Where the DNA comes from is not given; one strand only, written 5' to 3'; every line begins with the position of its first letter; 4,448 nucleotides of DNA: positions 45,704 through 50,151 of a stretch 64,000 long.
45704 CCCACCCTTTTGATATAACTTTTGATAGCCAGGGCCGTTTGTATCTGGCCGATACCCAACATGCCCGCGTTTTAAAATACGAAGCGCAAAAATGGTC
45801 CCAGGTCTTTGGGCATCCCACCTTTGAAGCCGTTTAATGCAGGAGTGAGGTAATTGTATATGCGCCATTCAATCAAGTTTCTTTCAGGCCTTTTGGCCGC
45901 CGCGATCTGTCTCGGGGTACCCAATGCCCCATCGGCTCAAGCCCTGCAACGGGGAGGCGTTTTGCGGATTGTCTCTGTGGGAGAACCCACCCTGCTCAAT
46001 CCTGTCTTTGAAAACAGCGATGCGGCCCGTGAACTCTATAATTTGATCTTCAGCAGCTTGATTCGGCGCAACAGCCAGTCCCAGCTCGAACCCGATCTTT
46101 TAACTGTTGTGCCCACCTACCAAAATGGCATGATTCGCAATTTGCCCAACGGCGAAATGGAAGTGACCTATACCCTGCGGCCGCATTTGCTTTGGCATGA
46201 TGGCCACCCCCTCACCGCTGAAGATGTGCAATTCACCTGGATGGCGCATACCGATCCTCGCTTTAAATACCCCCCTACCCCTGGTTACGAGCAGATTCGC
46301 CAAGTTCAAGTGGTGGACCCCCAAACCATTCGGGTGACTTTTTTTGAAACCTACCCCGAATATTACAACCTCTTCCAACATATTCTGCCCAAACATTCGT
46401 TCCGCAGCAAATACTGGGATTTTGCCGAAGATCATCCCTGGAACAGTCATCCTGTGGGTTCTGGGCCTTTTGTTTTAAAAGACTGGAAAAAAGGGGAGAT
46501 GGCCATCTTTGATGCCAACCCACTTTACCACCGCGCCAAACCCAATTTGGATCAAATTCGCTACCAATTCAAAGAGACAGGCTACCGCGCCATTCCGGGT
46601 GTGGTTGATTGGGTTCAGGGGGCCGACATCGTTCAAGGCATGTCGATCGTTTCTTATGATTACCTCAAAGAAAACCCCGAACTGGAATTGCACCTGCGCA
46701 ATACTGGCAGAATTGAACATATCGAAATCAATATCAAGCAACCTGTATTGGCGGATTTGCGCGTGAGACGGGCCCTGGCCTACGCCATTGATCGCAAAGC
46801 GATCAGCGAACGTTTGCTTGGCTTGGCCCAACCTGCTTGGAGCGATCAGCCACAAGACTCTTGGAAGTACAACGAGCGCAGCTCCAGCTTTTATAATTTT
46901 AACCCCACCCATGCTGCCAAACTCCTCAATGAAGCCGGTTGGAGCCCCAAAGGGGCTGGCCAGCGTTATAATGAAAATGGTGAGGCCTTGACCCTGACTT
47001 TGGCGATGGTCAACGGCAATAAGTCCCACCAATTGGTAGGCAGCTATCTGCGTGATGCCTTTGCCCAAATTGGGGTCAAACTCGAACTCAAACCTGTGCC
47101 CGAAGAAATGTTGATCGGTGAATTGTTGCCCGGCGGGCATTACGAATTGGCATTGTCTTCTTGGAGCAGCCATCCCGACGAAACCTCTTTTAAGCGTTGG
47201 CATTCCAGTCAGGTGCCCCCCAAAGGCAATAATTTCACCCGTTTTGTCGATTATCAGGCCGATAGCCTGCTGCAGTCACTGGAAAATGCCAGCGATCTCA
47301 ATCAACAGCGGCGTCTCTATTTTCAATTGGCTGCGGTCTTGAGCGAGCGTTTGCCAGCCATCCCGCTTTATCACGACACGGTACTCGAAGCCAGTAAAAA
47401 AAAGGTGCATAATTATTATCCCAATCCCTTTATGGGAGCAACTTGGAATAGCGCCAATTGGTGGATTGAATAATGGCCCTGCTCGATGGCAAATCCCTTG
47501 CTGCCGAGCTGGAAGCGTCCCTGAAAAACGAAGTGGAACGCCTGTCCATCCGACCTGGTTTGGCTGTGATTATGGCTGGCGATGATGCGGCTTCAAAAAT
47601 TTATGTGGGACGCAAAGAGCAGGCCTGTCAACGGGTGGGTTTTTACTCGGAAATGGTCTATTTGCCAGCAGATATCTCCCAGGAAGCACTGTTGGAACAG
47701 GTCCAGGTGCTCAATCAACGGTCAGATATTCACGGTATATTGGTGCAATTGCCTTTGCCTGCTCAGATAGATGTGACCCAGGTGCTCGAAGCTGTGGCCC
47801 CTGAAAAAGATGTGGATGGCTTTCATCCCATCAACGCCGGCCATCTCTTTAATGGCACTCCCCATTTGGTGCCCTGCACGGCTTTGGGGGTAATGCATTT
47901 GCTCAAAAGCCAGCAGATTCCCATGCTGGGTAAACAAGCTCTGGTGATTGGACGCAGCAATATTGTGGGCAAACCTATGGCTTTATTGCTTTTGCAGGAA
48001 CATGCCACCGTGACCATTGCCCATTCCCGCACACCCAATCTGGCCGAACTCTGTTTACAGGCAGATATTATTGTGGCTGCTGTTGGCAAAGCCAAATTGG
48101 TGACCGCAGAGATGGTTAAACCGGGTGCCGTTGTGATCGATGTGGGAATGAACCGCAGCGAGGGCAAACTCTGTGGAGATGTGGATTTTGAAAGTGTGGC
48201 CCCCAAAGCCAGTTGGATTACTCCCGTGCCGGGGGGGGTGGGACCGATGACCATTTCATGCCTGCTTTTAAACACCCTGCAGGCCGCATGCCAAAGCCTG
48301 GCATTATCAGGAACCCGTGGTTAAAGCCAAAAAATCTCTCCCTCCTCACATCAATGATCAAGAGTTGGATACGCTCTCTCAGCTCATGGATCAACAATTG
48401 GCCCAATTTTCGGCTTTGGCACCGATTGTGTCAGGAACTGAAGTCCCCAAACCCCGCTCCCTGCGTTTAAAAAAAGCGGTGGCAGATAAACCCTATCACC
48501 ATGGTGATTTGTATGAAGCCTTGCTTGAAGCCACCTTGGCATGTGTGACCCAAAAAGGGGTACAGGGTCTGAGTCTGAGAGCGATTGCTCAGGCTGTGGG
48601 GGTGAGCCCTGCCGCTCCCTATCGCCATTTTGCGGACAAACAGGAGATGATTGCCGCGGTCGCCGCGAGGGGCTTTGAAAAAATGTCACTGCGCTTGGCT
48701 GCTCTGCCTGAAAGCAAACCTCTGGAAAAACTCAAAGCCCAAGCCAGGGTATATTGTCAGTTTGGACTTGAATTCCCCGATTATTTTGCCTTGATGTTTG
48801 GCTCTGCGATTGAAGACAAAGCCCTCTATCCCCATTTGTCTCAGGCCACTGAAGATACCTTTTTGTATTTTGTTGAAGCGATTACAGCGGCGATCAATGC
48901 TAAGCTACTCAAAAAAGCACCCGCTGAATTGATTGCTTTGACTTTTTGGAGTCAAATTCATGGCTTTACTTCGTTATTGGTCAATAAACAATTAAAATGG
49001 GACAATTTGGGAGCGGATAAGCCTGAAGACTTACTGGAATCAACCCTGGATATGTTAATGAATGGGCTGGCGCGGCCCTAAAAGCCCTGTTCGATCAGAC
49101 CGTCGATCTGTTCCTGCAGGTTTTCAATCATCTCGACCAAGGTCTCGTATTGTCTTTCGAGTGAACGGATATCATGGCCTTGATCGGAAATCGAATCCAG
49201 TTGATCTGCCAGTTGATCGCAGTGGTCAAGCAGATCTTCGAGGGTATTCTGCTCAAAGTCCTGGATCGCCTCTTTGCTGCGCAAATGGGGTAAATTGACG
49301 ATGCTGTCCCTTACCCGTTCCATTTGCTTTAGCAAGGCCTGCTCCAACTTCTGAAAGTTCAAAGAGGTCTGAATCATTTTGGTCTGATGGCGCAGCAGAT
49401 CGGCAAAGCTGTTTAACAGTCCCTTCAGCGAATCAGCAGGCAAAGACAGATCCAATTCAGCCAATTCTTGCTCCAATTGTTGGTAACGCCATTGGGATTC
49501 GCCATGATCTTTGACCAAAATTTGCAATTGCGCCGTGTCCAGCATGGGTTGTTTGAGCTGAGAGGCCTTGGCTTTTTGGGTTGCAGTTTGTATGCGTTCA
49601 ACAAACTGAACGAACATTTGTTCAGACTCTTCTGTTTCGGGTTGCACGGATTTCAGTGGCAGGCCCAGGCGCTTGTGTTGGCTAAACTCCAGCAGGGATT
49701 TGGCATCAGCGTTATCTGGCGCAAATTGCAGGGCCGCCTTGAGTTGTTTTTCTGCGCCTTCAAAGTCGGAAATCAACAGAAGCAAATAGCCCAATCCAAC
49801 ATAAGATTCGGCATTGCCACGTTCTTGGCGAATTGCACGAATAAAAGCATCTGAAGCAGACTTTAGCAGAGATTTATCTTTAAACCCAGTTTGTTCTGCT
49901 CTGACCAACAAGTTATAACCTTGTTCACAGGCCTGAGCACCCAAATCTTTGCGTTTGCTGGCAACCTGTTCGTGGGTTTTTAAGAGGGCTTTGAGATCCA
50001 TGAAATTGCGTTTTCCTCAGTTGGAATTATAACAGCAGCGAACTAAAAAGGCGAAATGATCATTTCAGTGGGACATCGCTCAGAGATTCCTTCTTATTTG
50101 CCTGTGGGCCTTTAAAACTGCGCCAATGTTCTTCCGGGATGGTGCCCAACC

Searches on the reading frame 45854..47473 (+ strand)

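Call 43: search_protein_families(library=pfam, proteins=[window:45854-47473:+], max_evalue=0.001)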
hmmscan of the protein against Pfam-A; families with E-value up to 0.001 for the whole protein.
window:45854-47473:+ (539 aa): 1 family
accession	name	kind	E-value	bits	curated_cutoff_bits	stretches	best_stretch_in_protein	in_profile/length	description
PF00496.27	SBP_bac_5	-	1.6e-69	235.2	32.4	1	103-445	18-354/368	Bacterial extracellular solute-binding proteins, family 5 Middle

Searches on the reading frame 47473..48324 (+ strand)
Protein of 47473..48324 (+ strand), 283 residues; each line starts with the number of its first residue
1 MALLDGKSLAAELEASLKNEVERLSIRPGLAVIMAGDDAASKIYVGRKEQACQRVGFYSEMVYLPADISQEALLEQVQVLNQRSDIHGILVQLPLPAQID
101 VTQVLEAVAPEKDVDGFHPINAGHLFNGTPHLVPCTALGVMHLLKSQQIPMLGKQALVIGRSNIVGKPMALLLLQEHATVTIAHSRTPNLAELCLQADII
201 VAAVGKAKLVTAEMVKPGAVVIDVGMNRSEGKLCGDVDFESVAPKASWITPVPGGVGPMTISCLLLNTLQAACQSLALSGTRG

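Call 43: search_protein_families(library=pfam, proteins=[window:47473-48324:+], max_evalue=0.001)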
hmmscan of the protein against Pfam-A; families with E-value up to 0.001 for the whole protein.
window:47473-48324:+ (283 aa): 2 families
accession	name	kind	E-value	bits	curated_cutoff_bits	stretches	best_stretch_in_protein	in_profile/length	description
PF02882.25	THF_DHG_CYH_C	-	8.6e-70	233.6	27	1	118-274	1-158/160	Tetrahydrofolate dehydrogenase/cyclohydrolase, NAD(P)-binding domain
PF00763.28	THF_DHG_CYH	-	1.6e-38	131.9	32.8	1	4-115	1-115/115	Tetrahydrofolate dehydrogenase/cyclohydrolase, catalytic domain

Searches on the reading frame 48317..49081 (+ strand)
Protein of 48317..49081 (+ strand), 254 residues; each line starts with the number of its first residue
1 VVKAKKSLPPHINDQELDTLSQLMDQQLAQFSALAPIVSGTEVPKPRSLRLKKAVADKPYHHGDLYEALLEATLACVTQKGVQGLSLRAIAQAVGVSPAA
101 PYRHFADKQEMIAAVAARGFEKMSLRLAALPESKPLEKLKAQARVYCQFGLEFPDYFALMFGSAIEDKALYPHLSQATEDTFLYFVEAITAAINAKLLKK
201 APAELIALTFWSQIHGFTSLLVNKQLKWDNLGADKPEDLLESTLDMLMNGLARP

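Call 43: search_protein_families(library=pfam, proteins=[window:48317-49081:+], max_evalue=0.001)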
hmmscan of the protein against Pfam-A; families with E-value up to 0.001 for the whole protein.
window:48317-49081:+ (254 aa): 2 families
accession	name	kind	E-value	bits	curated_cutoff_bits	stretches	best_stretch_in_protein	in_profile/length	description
PF13305.11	TetR_C_33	-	1.2e-14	55.2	26.8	1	139-247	1-103/103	Tetracyclin repressor-like, C-terminal domain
PF00440.29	TetR_N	-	5.1e-12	45.8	24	1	69-115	1-47/47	Bacterial regulatory proteins, tetR family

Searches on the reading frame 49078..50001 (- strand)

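Call 43: search_protein_families(library=pfam, proteins=[window:49078-50001:-], max_evalue=0.001)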
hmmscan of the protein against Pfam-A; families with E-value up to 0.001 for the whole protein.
window:49078-50001:- (307 aa): 3 families
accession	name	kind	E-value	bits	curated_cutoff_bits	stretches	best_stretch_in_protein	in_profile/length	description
PF14559.12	TPR_19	-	3.7e-05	24.4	25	1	49-104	10-65/68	Tetratricopeptide repeat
PF13432.12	TPR_16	-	0.00036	21.4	32.7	1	48-98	15-65/65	Tetratricopeptide repeat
PF13414.12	TPR_11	-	0.00065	19.8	26.8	0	79-100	9-30/42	TPR repeat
